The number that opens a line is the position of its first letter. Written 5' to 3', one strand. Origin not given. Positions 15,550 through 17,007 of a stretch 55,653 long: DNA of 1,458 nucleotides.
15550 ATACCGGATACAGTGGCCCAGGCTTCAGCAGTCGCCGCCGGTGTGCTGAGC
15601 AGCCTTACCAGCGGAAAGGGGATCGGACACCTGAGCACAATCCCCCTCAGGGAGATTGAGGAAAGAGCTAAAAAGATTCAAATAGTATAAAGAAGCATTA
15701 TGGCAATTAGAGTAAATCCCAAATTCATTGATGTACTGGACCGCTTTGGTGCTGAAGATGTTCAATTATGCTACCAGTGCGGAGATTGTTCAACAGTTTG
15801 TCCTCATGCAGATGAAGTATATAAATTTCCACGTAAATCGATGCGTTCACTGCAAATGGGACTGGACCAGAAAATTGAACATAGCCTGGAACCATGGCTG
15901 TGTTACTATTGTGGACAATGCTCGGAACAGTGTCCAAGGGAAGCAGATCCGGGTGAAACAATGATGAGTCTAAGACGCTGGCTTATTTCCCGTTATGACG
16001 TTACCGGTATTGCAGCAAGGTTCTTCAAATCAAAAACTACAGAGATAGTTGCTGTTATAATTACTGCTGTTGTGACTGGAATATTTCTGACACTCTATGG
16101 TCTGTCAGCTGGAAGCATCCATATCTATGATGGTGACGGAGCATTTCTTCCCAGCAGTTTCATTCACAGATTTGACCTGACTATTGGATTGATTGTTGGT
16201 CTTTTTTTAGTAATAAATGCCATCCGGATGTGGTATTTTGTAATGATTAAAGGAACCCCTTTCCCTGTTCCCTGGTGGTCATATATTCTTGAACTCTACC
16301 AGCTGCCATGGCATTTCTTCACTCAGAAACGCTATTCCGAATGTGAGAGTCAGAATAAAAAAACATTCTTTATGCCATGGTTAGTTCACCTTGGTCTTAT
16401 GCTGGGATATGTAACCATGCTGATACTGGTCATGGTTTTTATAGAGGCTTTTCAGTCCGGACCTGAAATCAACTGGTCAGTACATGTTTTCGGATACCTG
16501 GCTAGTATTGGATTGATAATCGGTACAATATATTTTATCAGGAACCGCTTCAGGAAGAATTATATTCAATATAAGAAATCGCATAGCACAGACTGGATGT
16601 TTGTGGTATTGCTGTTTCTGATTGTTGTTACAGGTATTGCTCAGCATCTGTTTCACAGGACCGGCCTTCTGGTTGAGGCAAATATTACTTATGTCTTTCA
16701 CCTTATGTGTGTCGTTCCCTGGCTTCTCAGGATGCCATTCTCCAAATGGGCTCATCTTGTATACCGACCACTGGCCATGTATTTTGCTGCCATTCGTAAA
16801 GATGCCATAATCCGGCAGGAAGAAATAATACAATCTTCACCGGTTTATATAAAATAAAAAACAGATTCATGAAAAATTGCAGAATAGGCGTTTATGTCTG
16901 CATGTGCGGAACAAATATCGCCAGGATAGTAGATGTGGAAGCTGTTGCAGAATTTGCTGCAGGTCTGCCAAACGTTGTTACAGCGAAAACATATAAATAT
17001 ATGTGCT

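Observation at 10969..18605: Group-3c-type Mvh hydrogenase operon that ends in a Qmo-like membrane module instead of HdrBC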

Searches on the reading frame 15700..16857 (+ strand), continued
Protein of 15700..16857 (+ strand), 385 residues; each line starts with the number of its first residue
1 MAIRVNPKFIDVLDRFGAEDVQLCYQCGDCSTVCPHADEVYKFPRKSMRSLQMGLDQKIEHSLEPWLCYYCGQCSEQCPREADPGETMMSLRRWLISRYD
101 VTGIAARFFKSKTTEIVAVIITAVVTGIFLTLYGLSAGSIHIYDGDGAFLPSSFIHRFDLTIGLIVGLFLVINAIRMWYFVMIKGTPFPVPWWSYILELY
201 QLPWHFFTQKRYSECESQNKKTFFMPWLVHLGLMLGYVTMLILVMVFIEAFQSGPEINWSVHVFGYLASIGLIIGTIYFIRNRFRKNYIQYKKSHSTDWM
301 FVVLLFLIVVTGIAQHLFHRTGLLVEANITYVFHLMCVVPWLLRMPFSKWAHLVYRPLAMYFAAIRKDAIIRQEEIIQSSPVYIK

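Call 66: find_encoding_contigs(protein=window:15700-16857:+, flank=10000, max_places=4)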
Protein window:15700-16857:+ (385 aa): 3 contigs read that carry it; 3 places shown.
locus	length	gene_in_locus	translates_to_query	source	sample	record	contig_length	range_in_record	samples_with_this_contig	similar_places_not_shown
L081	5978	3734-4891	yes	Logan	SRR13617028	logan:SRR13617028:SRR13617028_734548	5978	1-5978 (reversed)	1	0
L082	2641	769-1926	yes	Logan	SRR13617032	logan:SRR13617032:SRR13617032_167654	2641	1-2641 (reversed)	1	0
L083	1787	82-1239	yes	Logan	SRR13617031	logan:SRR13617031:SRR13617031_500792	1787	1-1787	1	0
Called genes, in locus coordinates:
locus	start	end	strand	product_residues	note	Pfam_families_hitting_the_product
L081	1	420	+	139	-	?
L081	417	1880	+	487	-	PF27537:HoxH, PF00374:NiFeSe_Hases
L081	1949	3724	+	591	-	PF00890:FAD_binding_2 (weak), PF01266:DAO (weak), PF07992:Pyr_redox_2 (weak), PF12831:FAD_oxidored, PF13450:NAD_binding_8, PF00037:Fer4 (faint)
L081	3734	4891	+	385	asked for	PF25160:LdpA_Fe-S-bd (faint), PF12838:Fer4_7 (faint), PF13183:Fer4_8, PF13187:Fer4_9 (weak), PF13237:Fer4_10, PF13534:Fer4_17 (weak)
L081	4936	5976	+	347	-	?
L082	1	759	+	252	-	?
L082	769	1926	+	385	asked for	PF25160:LdpA_Fe-S-bd (faint), PF12838:Fer4_7 (faint), PF13183:Fer4_8, PF13187:Fer4_9 (weak), PF13237:Fer4_10, PF13534:Fer4_17 (weak)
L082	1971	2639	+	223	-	?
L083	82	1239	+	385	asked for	PF25160:LdpA_Fe-S-bd (faint), PF12838:Fer4_7 (faint), PF13183:Fer4_8, PF13187:Fer4_9 (weak), PF13237:Fer4_10, PF13534:Fer4_17 (weak)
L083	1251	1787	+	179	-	?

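Call 73: find_homologous_proteins(query=A3, max_evalue=1e-10)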
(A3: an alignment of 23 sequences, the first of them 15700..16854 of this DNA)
Query A3 (23 sequences) (385 aa, profile of the alignment): 1852 proteins with E <= 1e-10 among 8000 candidates; the best 120 are listed.
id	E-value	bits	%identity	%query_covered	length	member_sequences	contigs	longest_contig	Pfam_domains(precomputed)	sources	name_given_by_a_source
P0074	1.9e-213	727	76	100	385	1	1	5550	PF13484.12,PF12838.13,PF13534.12,PF25160.2,PF13237.12,PF13183.12,PF13187.12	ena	-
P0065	6.7e-213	725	76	100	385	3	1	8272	PF12838.13,PF13534.12,PF25160.2,PF13237.12,PF13183.12,PF13187.12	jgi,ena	jgi:ferredoxin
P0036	1.0e-212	724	78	100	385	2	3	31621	PF12838.13,PF13534.12,PF25160.2,PF13237.12,PF13183.12,PF13187.12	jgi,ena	-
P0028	1.4e-212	724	78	100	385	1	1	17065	PF12838.13,PF13534.12,PF25160.2,PF13237.12,PF13183.12,PF13187.12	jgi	jgi:ferredoxin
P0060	1.8e-212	723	78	100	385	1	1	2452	PF12838.13,PF13534.12,PF25160.2,PF13237.12,PF13183.12,PF13187.12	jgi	jgi:ferredoxin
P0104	2.5e-212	723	75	100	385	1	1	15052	PF13484.12,PF12838.13,PF13534.12,PF25160.2,PF13237.12,PF13183.12,PF13187.12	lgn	-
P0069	2.6e-212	723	77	100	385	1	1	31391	PF12838.13,PF13534.12,PF25160.2,PF13237.12,PF13183.12,PF13187.12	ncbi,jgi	jgi:quinone-modifying oxidoreductase, subunit QmoC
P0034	2.7e-212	723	78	100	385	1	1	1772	PF12838.13,PF13534.12,PF25160.2,PF13237.12,PF13183.12,PF13187.12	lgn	-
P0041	2.7e-212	723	78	100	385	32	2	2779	PF12838.13,PF13534.12,PF25160.2,PF13237.12,PF13183.12,PF13187.12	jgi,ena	jgi:ferredoxin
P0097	3.8e-212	722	75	100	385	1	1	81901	PF13484.12,PF12838.13,PF13534.12,PF25160.2,PF13237.12,PF13183.12,PF13187.12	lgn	-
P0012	8.1e-212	721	79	100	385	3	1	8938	PF12838.13,PF13534.12,PF25160.2,PF13237.12,PF13183.12,PF13187.12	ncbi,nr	ncbi:MAG: 4Fe-4S dicluster domain-containing protein [Bacteroidales bacterium]|nr:4Fe-4S dicluster d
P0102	8.5e-212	721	75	100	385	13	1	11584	PF12838.13,PF13534.12,PF25160.2,PF13237.12,PF13183.12,PF13187.12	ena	-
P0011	1.1e-211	721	80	100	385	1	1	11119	PF13534.12,PF25160.2,PF13237.12,PF13183.12,PF13187.12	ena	-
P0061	1.1e-211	721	77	100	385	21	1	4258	PF12838.13,PF13534.12,PF25160.2,PF13237.12,PF13183.12,PF13187.12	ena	-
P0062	1.1e-211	721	78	100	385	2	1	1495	PF12838.13,PF13534.12,PF25160.2,PF13237.12,PF13183.12,PF13187.12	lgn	-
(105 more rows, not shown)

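Call 77: search_protein_families(library=pfam, proteins=[L067:13320-14135:+, L067:13972-14523:+, L067:14530-16158:+, L067:16201-18174:+, L067:18783-20354:+, L074:13320-14138:+, L074:14128-14523:+, L074:14536-16182:+, L074:17051-18571:+], max_evalue=0.00001)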
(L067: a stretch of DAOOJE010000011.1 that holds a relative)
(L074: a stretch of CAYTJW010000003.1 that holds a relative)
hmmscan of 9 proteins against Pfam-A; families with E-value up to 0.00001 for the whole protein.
L067:13320-14135:+ (271 aa): 0 families

L067:13972-14523:+ (183 aa): 2 families
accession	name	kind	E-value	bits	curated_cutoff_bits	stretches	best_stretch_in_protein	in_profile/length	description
PF04879.21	Molybdop_Fe4S4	-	6.8e-19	68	22.7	1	58-108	4-54/55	Molybdopterin oxidoreductase Fe4S4 domain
PF00384.28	Molybdopterin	-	2.8e-12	46.8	24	1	112-183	1-81/353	Molybdopterin oxidoreductase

L067:14530-16158:+ (542 aa): 2 families
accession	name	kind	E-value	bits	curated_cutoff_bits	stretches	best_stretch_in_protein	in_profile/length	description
PF00384.28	Molybdopterin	-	5.6e-64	216.8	24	1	14-344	97-352/353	Molybdopterin oxidoreductase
PF01568.27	Molydop_binding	-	4.8e-31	107.5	26.8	1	428-533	1-109/110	Molydopterin dinucleotide binding domain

L067:16201-18174:+ (657 aa): 5 families
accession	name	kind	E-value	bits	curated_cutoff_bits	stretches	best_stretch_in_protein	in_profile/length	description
PF02518.31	HATPase_c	-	5.2e-32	111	26.4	1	541-653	1-110/111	Histidine kinase-, DNA gyrase B-, and HSP90-like ATPase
PF13185.12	GAF_2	-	2.1e-16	60.8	28.6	1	274-413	2-136/136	GAF domain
PF13492.12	GAF_3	-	1.3e-14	55.1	27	1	276-414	2-129/129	GAF domain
PF01590.32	GAF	-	1.9e-13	51.5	22.4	1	276-412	2-133/133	GAF domain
PF00512.31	HisKA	-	4.1e-13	49.6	26.9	1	428-494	2-65/66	His Kinase A (phospho-acceptor) domain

L067:18783-20354:+ (523 aa): 3 families
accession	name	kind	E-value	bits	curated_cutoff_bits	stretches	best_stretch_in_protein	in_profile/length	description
PF02541.22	Ppx-GppA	-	2.6e-50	171.9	27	1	49-320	11-283/285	Ppx/GppA phosphatase family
PF21447.3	Ppx-GppA_III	-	1e-32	113.8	27.3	1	339-478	5-143/177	Ppx/GppA phosphatase, domain III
PF01966.28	HD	-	2.6e-09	37.8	22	1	353-469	4-115/116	HD domain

L074:13320-14138:+ (272 aa): 4 families
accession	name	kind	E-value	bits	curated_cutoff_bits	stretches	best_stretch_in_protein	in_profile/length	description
PF12797.12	Fer4_2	-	2.3e-07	30.7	24.5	0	207-226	2-21/22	4Fe-4S binding domain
PF00037.32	Fer4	-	3.2e-06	27.2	21.1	0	213-228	6-21/24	4Fe-4S binding domain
PF13237.11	Fer4_10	-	3.3e-06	27.4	25.5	0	209-227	3-21/53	4Fe-4S dicluster domain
PF13183.11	Fer4_8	-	9e-06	26.6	27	0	163-229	3-68/68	4Fe-4S dicluster domain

L074:14128-14523:+ (131 aa): 2 families
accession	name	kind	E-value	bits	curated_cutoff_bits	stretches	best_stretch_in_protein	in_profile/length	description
PF04879.21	Molybdop_Fe4S4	-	9.7e-19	67.5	22.7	1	6-55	4-53/55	Molybdopterin oxidoreductase Fe4S4 domain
PF00384.28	Molybdopterin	-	1.7e-13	50.8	24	1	60-131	1-81/353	Molybdopterin oxidoreductase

L074:14536-16182:+ (548 aa): 2 families
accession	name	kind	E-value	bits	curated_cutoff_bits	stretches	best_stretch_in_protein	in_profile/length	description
PF00384.28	Molybdopterin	-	1.8e-63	215.1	24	1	12-342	97-352/353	Molybdopterin oxidoreductase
PF01568.27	Molydop_binding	-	4.4e-33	114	26.8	1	426-532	1-110/110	Molydopterin dinucleotide binding domain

L074:17051-18571:+ (506 aa): 0 families

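Call 88: search_protein_representatives(protein=window:15700-16857:+)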
Query: 385 residues. Proteins with E-value up to 0.001 (for the whole library): 2198; up to 1e-10: 576; up to 1e-30: 158. The best 150 are listed.
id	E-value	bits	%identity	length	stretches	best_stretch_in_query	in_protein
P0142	7.7e-162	555.2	60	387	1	1-370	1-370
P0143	3.3e-149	513.6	73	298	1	88-385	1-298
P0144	5.8e-111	387.6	47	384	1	3-371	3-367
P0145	1.4e-98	346.9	71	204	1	182-385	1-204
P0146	8.6e-83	294.9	40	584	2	4-370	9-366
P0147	1.9e-82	293.7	53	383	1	1-249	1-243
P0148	3.5e-82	292.9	41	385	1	1-375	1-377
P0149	2.2e-80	287.0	42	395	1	12-373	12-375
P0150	1.0e-79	284.8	38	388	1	4-378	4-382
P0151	1.6e-79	284.1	41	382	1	3-373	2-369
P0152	3.8e-78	279.6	51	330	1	1-263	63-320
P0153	9.0e-77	275.1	41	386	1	4-372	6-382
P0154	1.0e-75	271.6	40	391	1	4-373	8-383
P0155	1.6e-73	264.4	61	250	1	1-180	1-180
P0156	2.0e-73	264.1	40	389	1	1-370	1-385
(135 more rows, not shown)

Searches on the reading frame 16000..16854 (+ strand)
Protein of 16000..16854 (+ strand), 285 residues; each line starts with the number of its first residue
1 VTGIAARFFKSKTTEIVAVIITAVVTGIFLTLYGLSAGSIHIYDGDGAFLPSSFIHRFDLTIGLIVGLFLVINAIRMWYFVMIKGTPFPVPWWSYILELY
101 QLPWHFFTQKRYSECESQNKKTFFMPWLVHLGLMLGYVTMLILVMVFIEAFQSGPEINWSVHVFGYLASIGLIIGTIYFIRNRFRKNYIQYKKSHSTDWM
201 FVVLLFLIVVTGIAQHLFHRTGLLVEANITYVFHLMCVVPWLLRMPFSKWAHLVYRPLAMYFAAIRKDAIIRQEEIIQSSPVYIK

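Call 55: search_solved_structures(query=A2, max_evalue=10, show_alignments=3)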
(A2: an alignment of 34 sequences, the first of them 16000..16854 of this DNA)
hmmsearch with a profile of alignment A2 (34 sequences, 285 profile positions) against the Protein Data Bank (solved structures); distinct sequences matched with E-value up to 10: 1.
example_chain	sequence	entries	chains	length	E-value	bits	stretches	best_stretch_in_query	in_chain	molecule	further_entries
6cxh_A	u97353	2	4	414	1.2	11.6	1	15-61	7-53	Particulate methane monooxygenase, B subunit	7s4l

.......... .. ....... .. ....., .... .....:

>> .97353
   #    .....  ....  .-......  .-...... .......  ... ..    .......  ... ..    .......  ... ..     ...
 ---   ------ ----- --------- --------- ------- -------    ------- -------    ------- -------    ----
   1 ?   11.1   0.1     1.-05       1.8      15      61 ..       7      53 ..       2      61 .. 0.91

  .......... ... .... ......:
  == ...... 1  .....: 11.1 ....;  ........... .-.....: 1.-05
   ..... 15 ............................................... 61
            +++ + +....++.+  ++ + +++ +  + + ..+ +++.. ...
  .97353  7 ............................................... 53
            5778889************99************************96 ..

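Call 56: search_protein_families(library=pfam, alignment_id=A2, max_evalue=0.01)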
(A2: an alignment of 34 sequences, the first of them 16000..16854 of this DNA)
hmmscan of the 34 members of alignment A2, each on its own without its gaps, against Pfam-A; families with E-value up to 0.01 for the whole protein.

A. member 1, window:16000-16854:+ (285 aa): 1 family
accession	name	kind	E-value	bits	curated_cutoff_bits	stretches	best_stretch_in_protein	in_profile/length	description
PF02665.19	Nitrate_red_gam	-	0.00042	20.4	22.9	1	132-220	57-145/217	Nitrate reductase gamma subunit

B. families by the number of members that match (of 34 scanned): 4 families
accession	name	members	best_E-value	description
PF02665.19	Nitrate_red_gam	9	0.00017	Nitrate reductase gamma subunit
PF06197.19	DUF998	1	0.00083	Protein of unknown function (DUF998)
PF09772.14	Tmem26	1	0.0042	Transmembrane protein 26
PF13194.11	DUF4010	1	0.0068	Domain of unknown function (DUF4010)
